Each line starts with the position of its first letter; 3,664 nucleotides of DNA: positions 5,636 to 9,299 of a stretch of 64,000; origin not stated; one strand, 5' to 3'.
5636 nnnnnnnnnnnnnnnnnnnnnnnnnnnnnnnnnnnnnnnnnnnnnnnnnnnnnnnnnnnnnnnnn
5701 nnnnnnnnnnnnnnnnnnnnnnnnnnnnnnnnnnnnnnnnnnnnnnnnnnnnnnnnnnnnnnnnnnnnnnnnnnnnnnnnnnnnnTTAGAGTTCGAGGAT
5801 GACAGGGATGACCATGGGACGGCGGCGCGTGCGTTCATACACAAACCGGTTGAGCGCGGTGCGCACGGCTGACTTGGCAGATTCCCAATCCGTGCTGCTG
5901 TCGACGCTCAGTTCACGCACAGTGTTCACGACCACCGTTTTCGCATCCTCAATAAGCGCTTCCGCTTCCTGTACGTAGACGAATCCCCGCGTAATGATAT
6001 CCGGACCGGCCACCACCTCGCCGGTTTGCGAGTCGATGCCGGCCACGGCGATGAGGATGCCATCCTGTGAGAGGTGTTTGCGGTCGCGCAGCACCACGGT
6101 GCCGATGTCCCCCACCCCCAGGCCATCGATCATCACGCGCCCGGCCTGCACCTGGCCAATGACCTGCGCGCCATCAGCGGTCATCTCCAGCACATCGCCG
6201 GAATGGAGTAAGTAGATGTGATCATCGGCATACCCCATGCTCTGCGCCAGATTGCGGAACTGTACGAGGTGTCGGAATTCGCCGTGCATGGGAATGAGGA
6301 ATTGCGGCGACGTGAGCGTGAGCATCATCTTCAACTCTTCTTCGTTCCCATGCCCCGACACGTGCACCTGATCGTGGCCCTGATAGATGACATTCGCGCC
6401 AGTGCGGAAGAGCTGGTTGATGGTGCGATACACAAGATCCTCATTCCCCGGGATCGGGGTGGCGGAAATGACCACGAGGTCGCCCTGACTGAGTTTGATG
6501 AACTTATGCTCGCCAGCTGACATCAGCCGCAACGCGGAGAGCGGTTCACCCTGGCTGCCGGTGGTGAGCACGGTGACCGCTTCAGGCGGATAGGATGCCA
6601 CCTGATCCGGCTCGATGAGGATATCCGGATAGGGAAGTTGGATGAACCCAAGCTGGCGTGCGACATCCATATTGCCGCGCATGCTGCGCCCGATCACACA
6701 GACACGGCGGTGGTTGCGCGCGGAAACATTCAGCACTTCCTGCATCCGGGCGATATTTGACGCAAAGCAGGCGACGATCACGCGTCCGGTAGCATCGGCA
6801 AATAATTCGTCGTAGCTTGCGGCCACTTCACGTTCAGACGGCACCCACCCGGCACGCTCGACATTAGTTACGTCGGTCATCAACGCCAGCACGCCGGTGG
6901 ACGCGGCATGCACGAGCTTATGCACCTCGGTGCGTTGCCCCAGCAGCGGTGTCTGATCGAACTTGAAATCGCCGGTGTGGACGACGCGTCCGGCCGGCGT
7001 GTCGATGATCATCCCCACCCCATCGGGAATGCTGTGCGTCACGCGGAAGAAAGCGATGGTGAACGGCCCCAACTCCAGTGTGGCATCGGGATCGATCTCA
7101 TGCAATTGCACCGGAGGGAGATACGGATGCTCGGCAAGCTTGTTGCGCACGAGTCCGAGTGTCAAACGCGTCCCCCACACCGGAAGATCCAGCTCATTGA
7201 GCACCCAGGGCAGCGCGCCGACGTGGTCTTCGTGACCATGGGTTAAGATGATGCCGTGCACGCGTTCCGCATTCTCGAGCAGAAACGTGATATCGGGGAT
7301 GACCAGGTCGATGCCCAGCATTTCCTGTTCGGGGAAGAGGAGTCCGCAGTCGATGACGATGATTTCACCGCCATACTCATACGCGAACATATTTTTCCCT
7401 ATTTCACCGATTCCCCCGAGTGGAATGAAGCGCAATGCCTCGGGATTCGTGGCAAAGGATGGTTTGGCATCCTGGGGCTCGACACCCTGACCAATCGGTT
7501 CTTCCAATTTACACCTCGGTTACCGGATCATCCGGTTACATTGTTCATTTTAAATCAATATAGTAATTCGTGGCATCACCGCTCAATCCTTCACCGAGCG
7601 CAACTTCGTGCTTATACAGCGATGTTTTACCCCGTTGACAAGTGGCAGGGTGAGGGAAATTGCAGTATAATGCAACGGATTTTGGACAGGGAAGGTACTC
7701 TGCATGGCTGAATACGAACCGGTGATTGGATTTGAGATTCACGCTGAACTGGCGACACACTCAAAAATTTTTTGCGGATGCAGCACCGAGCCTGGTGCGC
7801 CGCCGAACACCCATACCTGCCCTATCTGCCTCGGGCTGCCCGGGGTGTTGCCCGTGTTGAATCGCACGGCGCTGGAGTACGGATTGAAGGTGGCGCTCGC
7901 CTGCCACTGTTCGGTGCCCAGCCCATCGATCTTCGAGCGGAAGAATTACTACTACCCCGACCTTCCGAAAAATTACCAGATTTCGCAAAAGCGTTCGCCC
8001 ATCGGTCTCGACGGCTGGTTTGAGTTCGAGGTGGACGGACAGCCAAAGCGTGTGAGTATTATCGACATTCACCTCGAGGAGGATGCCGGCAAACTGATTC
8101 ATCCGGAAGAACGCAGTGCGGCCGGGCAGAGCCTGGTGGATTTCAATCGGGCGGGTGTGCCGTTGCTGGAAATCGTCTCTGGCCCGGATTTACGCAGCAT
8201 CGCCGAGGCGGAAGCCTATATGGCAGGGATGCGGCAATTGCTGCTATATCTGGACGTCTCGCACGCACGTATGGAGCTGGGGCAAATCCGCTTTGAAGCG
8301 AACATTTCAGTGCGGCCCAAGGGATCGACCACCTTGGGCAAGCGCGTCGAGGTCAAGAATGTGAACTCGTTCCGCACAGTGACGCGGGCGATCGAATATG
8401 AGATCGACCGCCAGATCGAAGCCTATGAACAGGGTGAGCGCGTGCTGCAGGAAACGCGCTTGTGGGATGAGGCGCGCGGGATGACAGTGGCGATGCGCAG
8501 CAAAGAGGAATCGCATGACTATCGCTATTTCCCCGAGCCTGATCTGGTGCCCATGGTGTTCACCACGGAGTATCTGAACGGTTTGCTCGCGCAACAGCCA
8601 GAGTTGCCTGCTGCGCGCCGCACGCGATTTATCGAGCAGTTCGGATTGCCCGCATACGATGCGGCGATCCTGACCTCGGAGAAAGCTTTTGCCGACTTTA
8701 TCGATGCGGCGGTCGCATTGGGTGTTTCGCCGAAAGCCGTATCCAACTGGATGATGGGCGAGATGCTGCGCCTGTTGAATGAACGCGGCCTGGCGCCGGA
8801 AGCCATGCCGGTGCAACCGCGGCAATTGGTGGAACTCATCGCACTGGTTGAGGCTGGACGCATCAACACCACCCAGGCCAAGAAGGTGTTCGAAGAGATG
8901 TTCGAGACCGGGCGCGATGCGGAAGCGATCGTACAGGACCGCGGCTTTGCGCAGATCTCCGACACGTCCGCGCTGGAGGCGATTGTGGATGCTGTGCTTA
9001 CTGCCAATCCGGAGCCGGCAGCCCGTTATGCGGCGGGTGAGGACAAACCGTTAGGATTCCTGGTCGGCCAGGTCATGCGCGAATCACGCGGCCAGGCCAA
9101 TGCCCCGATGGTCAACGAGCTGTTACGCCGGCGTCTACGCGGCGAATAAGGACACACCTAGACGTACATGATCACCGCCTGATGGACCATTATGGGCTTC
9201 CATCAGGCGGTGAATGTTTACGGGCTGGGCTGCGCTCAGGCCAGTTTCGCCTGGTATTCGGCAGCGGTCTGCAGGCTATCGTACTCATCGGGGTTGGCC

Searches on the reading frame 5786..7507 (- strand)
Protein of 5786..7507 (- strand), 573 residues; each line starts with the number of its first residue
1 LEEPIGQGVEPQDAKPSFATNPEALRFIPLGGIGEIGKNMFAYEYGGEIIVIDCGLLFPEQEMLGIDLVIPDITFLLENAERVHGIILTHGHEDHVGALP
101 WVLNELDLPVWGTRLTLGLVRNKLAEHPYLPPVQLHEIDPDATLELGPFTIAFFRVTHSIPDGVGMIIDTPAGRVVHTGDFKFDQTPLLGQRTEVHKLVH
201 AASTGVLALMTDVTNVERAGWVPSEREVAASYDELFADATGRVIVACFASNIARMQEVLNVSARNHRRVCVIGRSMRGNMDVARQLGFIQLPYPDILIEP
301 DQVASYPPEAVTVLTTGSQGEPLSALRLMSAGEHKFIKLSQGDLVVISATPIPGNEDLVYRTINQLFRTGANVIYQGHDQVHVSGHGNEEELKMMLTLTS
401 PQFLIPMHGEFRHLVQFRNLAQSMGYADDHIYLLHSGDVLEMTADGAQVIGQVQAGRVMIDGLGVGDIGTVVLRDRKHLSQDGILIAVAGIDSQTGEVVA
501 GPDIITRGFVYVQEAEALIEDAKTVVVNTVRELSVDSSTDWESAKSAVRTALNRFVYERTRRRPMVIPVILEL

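Call 9: search_protein_families(library=pfam, proteins=[window:5786-7507:-], max_evalue=0.01)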
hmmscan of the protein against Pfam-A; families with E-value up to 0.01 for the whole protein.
window:5786-7507:- (573 aa): 5 families
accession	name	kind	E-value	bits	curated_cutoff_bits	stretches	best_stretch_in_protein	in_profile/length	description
PF22505.1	RNase_J_b_CASP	-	4.8e-45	152.8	27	1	241-366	2-126/126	Ribonuclease J, beta-CASP domain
PF17770.6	RNase_J_C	-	2e-33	115.9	23.8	1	472-573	1-102/102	Ribonuclease J C-terminal domain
PF00753.33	Lactamase_B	-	1.9e-15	57.8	22.7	1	37-185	5-154/196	Metallo-beta-lactamase superfamily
PF12706.13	Lactamase_B_2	-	1.6e-13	51.2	27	1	50-184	3-147/200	Beta-lactamase superfamily domain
PF07521.17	RMMBL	-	9.7e-10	38.8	21.6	1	380-425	10-57/63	Zn-dependent metallo-hydrolase RNA specificity domain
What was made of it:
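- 5786..7507 (-): RNase J, the first native chromosomal gene to the right of the junction. Pfam RNase_J_b_CASP, RNase_J_C and Lactamase_B (call 9).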

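Call 12: find_encoding_contigs(protein=window:5786-7507:-, flank=10000, max_places=8)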
Protein window:5786-7507:- (573 aa): no gene with exactly this product is on record in the collection.

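Call 13: find_related_loci(query=window:5786-7507:-, collection=genome_contigs, flank=10000)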
Query window:5786-7507:- (573 aa) in genome_contigs; peptide patterns used: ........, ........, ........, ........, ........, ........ (x = any residue, [..] = any of these).
600 stretches matched a pattern (row limit reached: there are more); 600 encode a relative of the query (tblastn E <= 1e-3); the best 80 are kept; 80 distinct loci.
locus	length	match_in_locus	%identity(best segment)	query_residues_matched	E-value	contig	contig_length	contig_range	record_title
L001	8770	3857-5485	52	26-569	0e+0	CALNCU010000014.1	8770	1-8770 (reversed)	MAG TPA_asm: uncultured Armatimonadetes bacterium isolate SRR1561993_bin.101_CONCOCT_v1.1_MAG genome assembly, contig: E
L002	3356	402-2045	52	25-573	0e+0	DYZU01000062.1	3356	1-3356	MAG TPA_asm: Thermincola sp. isolate AfrMine_TT107_49_105 k141_19025, whole genome shotgun sequence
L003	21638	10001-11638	53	23-572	0e+0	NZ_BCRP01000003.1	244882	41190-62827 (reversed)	Alicyclobacillus kakegawensis NBRC 103104, whole genome shotgun sequence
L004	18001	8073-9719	51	23-573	0e+0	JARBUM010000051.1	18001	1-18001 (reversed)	MAG: Pelosinus sp. isolate L_E1_T20_C_bin.69 scaffold_3989, whole genome shotgun sequence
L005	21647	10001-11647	51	23-573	0e+0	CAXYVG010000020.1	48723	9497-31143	MAG: uncultured bacterium isolate ERR13598973_concoct_86 genome assembly, contig: ERZ24875783.78, whole genome shotgun s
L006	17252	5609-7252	52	25-573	0e+0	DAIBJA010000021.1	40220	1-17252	MAG TPA_asm: Clostridia bacterium isolate clean5020 k141_11689, whole genome shotgun sequence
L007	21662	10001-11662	52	21-573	0e+0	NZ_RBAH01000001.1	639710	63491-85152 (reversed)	Paenibacillus ginsengarvi strain KCTC 13059 NODE_1_length_639710_cov_29.724209, whole genome shotgun sequence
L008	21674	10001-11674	51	17-573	0e+0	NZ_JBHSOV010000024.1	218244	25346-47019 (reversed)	Cohnella faecalis strain CGMCC 1.13587 GCM70022185_42, whole genome shotgun sequence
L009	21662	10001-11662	51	18-572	0e+0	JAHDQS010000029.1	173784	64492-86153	MAG: Clostridia bacterium isolate SM3-B6.2 k141_51176, whole genome shotgun sequence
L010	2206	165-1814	50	23-573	0e+0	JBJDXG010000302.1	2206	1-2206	MAG: bacterium isolate PUUB15_bin.046 NODE_75768_length_2206_cov_4.116690, whole genome shotgun sequence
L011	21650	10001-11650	52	21-573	0e+0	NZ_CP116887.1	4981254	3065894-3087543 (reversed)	Aneurinibacillus sp. Ricciae_BoGa-3 chromosome, complete genome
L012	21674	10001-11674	50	17-573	0e+0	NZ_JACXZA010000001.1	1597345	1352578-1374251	Paenibacillus terricola strain PR3 contig1, whole genome shotgun sequence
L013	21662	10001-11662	49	18-573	0e+0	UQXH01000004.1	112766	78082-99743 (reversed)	uncultured Phascolarctobacterium sp. isolate UMGS733 genome assembly, contig: NODE_28_length_112766_cov_9.717233, whole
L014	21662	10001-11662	50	21-573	0e+0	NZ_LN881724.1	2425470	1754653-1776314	Gorillibacterium timonense strain SN4, whole genome shotgun sequence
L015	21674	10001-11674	51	17-573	0e+0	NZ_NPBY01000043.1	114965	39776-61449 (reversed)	Paenibacillus campinasensis strain 7537-G1 contig00043, whole genome shotgun sequence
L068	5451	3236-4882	47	25-573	6e-178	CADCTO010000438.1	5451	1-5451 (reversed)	uncultured Armatimonadetes bacterium isolate AVDCRST_MAG63 genome assembly, contig: NODE414, whole genome shotgun sequen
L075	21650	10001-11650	48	23-573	4e-173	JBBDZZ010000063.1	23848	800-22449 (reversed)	MAG: Chloroflexota bacterium isolate LejiaD_71_14 Lejia_D_3446_length_23848_cov_9, whole genome shotgun sequence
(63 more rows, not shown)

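Call 25: find_homologous_proteins(query=window:5786-7507:-, max_evalue=1e-100)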
Query window:5786-7507:- (573 aa): 8000 proteins with E <= 1e-100 among 8000 candidates; the best 120 are listed.
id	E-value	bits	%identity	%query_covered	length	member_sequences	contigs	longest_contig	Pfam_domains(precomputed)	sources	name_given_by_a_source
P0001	0.0e+0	1289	100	100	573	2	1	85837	PF17770.8,PF12706.14,PF22505.2,PF23023.2,PF07521.18,PF00753.34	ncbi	-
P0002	0.0e+0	1025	81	97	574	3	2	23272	PF17770.8,PF12706.14,PF22505.2,PF23023.2,PF07521.18,PF00753.34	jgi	-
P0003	0.0e+0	1025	80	98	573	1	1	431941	PF17770.8,PF12706.14,PF22505.2,PF23023.2,PF07521.18,PF00753.34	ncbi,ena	-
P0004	0.0e+0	1023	79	100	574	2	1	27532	PF17770.8,PF12706.14,PF22505.2,PF23023.2,PF07521.18,PF00753.34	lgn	-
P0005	0.0e+0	1021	80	97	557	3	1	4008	PF17770.8,PF12706.14,PF22505.2,PF23023.2,PF07521.18,PF00753.34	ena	-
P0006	0.0e+0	1019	79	97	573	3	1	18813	PF17770.8,PF12706.14,PF22505.2,PF23023.2,PF07521.18,PF00753.34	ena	-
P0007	0.0e+0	1013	77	100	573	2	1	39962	PF17770.8,PF12706.14,PF22505.2,PF23023.2,PF07521.18,PF00753.34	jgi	-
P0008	0.0e+0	1013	78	97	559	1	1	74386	PF17770.8,PF12706.14,PF22505.2,PF23023.2,PF07521.18,PF00753.34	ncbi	ncbi:MAG: ribonuclease J [Armatimonadota bacterium]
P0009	0.0e+0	1013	78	97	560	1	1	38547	PF17770.8,PF12706.14,PF22505.2,PF23023.2,PF07521.18,PF00753.34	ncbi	ncbi:MAG: ribonuclease J [Armatimonadota bacterium]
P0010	4.2e-298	1007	78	99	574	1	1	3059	PF17770.8,PF12706.14,PF22505.2,PF23023.2,PF07521.18,PF00753.34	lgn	-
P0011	8.9e-298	1006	77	97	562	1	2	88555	PF17770.8,PF12706.14,PF22505.2,PF23023.2,PF07521.18,PF00753.34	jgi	-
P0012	9.8e-298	1006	79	97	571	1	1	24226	PF17770.8,PF12706.14,PF22505.2,PF23023.2,PF07521.18,PF00753.34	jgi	jgi:ribonuclease J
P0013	1.2e-297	1006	77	98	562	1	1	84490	PF17770.8,PF12706.14,PF22505.2,PF23023.2,PF07521.18,PF00753.34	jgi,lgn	jgi:ribonuclease J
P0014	2.6e-297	1005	78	98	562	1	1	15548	PF17770.8,PF12706.14,PF22505.2,PF23023.2,PF07521.18,PF00753.34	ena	-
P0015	3.3e-296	1001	76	100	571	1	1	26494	PF17770.8,PF12706.14,PF22505.2,PF07521.18,PF00753.34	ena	-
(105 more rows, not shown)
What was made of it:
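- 5786..7507 (-): Orthologues at 75-81% identity in Armatimonadota (call 25).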

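Call 26: find_encoding_contigs(protein=P0001, flank=10000, max_places=3)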
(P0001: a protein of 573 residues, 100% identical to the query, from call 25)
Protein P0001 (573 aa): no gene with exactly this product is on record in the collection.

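Call 27: find_encoding_contigs(protein=P0003, flank=10000, max_places=3)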
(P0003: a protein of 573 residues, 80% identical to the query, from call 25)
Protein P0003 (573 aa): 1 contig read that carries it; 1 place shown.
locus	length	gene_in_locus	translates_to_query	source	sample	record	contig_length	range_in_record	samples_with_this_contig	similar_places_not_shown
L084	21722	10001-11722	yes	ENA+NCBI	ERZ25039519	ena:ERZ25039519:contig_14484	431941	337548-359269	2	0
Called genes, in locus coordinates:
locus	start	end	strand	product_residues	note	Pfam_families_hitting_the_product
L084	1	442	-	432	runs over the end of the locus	PF00215:OMPdecase, PF03737:RraA-like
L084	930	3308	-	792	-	PF02190:LON_substr_bdg, PF00004:AAA, PF07728:AAA_5, PF22667:Lon_lid, PF05362:Lon_C, PF13541:ChlI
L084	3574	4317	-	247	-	PF03309:Pan_kinase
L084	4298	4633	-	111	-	-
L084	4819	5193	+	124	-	PF08761:dUTPase_2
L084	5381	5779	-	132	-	PF03965:Penicillinase_R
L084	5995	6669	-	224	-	PF00677:Lum_binding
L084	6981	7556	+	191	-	PF02302:PTS_IIB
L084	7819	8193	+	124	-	PF01597:GCV_H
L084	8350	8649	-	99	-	PF02637:GatB_Yqey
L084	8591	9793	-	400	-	PF02934:GatB_N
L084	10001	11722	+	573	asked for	PF00753:Lactamase_B, PF23023:Anti-Pycsar_Apyc1 (faint), PF12706:Lactamase_B_2, PF22505:RNase_J_b_CASP, PF07521:RMMBL, PF17770:RNase_J_C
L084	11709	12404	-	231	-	PF00275:EPSP_synthase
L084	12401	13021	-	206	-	PF00275:EPSP_synthase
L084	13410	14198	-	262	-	PF03783:CsgG, PF13036:LpoB (weak)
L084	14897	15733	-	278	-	PF08543:Phos_pyr_kin, PF00294:PfkB (weak)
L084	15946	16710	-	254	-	PF01209:Ubie_methyltran, PF05401:NodS (weak), PF13489:Methyltransf_23, PF03848:TehB (weak), PF13847:Methyltransf_31, PF08241:Methyltransf_11, PF08242:Methyltransf_12, PF13649:Methyltransf_25, +1 more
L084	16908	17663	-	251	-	PF11209:LmeA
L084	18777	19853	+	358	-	-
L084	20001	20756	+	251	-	PF07894:SACK1 (faint), PF13091:PLDc_2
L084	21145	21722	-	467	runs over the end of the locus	PF02113:Peptidase_S13, PF13354:Beta-lactamase2 (faint)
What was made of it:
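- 5786..7507 (-): GatB-RNase J synteny is conserved in L084 (call 27).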

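Call 28: find_encoding_contigs(protein=P0008, flank=10000, max_places=3)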
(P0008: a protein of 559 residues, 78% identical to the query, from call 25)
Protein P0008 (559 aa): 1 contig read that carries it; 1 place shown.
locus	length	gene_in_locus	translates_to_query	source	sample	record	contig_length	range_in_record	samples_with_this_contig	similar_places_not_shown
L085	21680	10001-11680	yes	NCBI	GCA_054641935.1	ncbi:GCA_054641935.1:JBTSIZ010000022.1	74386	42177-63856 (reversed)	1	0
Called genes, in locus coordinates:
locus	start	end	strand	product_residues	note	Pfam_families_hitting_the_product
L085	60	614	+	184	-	PF01327:Pep_deformylase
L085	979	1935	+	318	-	PF00551:Formyl_trans_N, PF02911:Formyl_trans_C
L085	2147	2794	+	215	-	PF02607:B12-binding_2, PF02310:B12-binding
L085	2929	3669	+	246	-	PF04298:Zn_peptidase_2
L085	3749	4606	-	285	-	PF03990:DUF348, PF06725:3D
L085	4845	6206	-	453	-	PF06253:MTTB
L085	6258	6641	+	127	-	PF01242:PTPS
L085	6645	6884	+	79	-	PF09723:Zn_ribbon_8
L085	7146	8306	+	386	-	-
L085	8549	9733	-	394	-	PF00817:IMS, PF11798:IMS_HHH (weak), PF21999:IMS_HHH_1, PF11799:IMS_C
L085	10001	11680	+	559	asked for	PF12706:Lactamase_B_2, PF00753:Lactamase_B, PF23023:Anti-Pycsar_Apyc1 (faint), PF22505:RNase_J_b_CASP, PF07521:RMMBL (weak), PF17770:RNase_J_C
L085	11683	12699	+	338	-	-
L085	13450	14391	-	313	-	PF00149:Metallophos, PF12850:Metallophos_2 (weak)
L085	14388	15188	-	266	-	PF08543:Phos_pyr_kin, PF00294:PfkB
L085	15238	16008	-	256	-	PF13489:Methyltransf_23 (weak), PF08241:Methyltransf_11, PF08242:Methyltransf_12 (weak), PF13649:Methyltransf_25, PF13847:Methyltransf_31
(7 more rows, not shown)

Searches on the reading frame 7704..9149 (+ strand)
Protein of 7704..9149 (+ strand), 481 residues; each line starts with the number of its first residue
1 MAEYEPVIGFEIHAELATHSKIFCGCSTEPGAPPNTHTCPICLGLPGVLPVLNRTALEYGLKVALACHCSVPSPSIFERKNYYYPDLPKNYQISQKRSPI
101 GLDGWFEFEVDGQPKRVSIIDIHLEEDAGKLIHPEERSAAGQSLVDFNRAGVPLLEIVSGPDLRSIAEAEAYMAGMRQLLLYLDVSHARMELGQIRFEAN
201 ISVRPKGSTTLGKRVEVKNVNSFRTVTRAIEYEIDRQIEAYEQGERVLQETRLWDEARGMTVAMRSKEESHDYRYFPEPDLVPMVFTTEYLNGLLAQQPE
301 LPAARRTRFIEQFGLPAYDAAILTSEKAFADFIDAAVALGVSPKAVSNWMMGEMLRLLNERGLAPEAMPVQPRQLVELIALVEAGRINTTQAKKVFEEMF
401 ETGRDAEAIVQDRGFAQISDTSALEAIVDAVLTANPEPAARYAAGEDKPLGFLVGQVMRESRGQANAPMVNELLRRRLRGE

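Call 10: search_protein_families(library=pfam, proteins=[window:7704-9149:+], max_evalue=0.01)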
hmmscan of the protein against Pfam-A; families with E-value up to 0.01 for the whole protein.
window:7704-9149:+ (481 aa): 2 families
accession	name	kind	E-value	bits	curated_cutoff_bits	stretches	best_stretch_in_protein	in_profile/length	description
PF02934.20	GatB_N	-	1.4e-112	375.8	23.4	1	7-291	2-276/277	GatB/GatE catalytic domain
PF02637.23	GatB_Yqey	-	1.2e-47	161.9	27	1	331-478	1-148/148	GatB domain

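Call 18: find_encoding_contigs(protein=window:7704-9149:+, flank=10000, max_places=6)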
Protein window:7704-9149:+ (481 aa): no gene with exactly this product is on record in the collection.
